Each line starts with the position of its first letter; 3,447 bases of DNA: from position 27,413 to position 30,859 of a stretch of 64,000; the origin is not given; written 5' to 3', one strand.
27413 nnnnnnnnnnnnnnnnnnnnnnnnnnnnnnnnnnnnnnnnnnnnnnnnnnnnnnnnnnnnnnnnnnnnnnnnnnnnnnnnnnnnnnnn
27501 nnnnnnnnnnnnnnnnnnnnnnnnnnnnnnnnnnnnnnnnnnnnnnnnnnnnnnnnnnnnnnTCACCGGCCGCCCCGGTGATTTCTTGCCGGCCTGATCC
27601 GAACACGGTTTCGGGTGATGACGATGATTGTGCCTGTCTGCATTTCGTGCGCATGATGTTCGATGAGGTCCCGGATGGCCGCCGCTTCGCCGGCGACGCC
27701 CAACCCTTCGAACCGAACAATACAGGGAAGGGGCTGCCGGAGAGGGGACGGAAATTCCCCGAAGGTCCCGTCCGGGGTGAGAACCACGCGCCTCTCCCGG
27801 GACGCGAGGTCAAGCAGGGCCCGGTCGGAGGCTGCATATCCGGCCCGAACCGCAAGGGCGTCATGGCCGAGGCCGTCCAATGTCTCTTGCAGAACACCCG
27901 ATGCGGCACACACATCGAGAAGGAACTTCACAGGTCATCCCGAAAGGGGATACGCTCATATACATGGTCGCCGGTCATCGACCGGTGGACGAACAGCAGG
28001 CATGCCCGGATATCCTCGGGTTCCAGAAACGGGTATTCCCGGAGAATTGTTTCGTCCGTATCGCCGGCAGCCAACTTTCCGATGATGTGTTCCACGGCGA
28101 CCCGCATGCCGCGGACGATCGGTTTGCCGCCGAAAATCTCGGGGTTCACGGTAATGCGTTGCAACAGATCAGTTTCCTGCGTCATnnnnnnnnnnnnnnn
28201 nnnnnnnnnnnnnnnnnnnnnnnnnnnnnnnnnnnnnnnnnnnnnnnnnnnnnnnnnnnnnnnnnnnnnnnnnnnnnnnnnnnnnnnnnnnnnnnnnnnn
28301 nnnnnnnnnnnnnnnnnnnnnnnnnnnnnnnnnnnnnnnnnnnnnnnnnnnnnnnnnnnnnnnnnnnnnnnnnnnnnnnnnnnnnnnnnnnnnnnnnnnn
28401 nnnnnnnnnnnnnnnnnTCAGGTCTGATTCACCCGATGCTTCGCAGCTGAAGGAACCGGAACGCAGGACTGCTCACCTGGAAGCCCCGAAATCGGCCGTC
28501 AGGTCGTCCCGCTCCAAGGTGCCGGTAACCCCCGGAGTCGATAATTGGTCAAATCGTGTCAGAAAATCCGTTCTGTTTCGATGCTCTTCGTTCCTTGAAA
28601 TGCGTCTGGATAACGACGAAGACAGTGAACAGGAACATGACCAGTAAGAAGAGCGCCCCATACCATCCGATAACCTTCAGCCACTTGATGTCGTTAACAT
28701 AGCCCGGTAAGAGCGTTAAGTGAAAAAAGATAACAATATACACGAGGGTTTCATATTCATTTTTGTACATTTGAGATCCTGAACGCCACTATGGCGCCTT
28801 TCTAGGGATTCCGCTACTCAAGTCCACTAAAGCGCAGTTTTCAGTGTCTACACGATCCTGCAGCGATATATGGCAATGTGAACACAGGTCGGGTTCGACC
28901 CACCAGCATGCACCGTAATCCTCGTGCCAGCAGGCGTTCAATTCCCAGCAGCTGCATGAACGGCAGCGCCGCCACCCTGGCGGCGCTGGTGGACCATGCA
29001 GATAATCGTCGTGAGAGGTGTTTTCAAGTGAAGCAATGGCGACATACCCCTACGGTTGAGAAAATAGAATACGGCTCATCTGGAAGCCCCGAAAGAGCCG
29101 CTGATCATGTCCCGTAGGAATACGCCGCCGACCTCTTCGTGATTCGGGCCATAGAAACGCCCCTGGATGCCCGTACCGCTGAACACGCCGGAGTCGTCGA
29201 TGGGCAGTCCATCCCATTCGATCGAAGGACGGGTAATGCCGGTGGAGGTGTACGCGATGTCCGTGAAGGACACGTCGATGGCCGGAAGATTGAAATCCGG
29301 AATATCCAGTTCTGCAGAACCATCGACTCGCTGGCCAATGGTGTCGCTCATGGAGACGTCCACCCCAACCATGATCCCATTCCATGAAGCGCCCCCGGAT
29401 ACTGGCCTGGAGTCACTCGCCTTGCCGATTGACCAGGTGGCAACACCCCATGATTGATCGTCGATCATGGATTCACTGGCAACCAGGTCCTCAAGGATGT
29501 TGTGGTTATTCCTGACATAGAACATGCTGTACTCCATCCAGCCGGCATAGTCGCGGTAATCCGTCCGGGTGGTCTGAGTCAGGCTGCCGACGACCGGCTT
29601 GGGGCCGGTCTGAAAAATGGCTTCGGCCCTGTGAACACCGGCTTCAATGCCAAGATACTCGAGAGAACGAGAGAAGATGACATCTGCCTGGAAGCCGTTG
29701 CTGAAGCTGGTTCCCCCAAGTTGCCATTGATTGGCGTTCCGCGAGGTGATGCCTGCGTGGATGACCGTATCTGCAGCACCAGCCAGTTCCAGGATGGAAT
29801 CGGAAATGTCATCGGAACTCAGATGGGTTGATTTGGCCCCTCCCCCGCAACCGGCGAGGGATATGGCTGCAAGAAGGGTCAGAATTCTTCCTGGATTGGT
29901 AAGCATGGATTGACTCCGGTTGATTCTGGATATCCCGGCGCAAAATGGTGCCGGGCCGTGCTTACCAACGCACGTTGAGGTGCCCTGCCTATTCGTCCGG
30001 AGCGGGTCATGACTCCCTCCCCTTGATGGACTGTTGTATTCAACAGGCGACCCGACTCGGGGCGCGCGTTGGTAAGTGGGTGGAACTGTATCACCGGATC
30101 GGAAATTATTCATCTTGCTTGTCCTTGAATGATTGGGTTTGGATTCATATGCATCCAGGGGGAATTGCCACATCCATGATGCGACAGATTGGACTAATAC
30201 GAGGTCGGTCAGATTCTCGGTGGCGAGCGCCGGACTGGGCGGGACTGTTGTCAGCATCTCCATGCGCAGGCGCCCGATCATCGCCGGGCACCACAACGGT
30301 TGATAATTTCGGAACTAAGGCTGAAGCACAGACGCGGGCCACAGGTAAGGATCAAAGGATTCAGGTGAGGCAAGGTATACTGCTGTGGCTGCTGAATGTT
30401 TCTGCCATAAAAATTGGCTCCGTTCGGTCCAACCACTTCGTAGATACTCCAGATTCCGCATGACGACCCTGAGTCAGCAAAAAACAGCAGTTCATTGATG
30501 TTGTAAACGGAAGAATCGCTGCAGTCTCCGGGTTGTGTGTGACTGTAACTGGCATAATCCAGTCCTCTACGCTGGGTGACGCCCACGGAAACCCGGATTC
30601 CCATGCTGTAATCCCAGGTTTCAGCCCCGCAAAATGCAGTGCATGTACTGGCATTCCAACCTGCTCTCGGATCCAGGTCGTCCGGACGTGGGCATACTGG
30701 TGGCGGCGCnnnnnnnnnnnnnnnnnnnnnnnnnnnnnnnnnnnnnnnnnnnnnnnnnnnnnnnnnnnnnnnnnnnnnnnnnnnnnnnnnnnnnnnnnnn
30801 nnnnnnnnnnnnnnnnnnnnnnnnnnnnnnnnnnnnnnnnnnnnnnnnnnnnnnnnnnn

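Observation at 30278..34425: Two tandem PilV-like tip adhesins, one extended by eight Calx-beta-like repeats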

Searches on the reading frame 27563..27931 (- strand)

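Call 8: search_protein_families(library=pfam, proteins=[window:27563-27931:-], max_evalue=0.001)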
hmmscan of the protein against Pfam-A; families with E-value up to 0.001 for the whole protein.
window:27563-27931:- (122 aa): 1 family
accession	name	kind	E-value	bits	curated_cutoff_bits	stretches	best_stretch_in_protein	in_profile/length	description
PF18480.7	DUF5615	-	8.4e-09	35.7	23.8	1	1-107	1-109/110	Domain of unknown function (DUF5615)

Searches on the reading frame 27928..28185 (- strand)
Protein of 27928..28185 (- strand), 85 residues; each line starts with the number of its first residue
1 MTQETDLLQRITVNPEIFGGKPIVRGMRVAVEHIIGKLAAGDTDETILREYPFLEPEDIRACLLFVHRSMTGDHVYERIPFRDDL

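Call 8: search_protein_families(library=pfam, proteins=[window:27928-28185:-], max_evalue=0.001)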
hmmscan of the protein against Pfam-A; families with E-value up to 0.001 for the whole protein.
window:27928-28185:- (85 aa): 1 family
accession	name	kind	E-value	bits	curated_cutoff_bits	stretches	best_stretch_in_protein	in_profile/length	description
PF04255.20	DUF433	-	5.5e-23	81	23.6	1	11-65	1-55/56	Protein of unknown function (DUF433)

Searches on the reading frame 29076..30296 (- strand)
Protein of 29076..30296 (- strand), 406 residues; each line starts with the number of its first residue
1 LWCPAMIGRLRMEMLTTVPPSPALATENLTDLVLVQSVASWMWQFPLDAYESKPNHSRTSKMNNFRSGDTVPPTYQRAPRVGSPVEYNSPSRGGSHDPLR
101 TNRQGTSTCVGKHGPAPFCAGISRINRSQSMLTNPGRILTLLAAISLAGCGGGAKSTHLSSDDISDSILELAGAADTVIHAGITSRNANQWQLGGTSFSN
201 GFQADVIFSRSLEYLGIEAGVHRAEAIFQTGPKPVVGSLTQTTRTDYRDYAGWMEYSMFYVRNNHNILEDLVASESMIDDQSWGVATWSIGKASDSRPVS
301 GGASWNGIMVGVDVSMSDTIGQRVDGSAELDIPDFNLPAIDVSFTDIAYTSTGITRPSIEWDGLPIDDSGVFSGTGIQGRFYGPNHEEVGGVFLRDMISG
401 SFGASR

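Call 4: search_protein_families(library=pfam, proteins=[window:29076-30296:-], max_evalue=0.01)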
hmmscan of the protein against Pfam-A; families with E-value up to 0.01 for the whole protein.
window:29076-30296:- (406 aa): 1 family
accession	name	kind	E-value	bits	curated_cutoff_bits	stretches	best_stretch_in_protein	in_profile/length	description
PF01298.24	TbpB_B_D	-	3.6e-05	24.7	26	1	375-406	91-126/126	C-lobe and N-lobe beta barrels of Tf-binding protein B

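Call 5: search_protein_families(library=ncbifam, proteins=[window:29076-30296:-], max_evalue=0.01)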
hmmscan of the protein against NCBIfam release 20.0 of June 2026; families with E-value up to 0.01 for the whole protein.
window:29076-30296:- (406 aa): 1 family
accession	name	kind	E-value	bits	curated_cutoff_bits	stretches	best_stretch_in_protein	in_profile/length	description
NF041636.1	slam_lipo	equivalog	0.00039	20.7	80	1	260-405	7-153/154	Slam-dependent surface lipoprotein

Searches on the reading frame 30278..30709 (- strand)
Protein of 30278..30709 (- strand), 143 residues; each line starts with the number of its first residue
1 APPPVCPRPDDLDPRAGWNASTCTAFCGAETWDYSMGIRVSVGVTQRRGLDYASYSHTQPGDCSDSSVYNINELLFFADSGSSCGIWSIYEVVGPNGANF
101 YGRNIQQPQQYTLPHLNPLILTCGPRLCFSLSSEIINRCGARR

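Call 22: search_protein_families(library=pfam, proteins=[window:30278-30694:-], max_evalue=10)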
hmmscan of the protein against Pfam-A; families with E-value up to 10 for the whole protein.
window:30278-30694:- (138 aa): 0 families

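Call 25: find_homologous_proteins(query=window:30278-30709:-, max_evalue=0.01)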
Query window:30278-30709:-: 9 candidates shared short words with the query, none scored E <= 0.01.

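Call 89: search_solved_structures(query=window:30281-30709:-, max_evalue=10)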
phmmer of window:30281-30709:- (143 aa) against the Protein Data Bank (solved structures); distinct sequences matched with E-value up to 10: 1.
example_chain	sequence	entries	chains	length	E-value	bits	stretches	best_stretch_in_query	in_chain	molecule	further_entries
9fdl_A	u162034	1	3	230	0.064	16.5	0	63-100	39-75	Glycoside hydrolase family 61 protein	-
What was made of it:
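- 30278..30694 (-): Cys-rich head domain, 'type A' (aa 960-1097, 8 Cys), plus the stop codon. It starts at the conserved junction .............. This is the presumed receptor-binding tip. No Pfam hit (call 22) and only one weak PDB sequence match (E 0.064, call 89).
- Tried and rejected: There was no Pfam hit (call 22) and no meaningful PDB sequence match (call 89).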
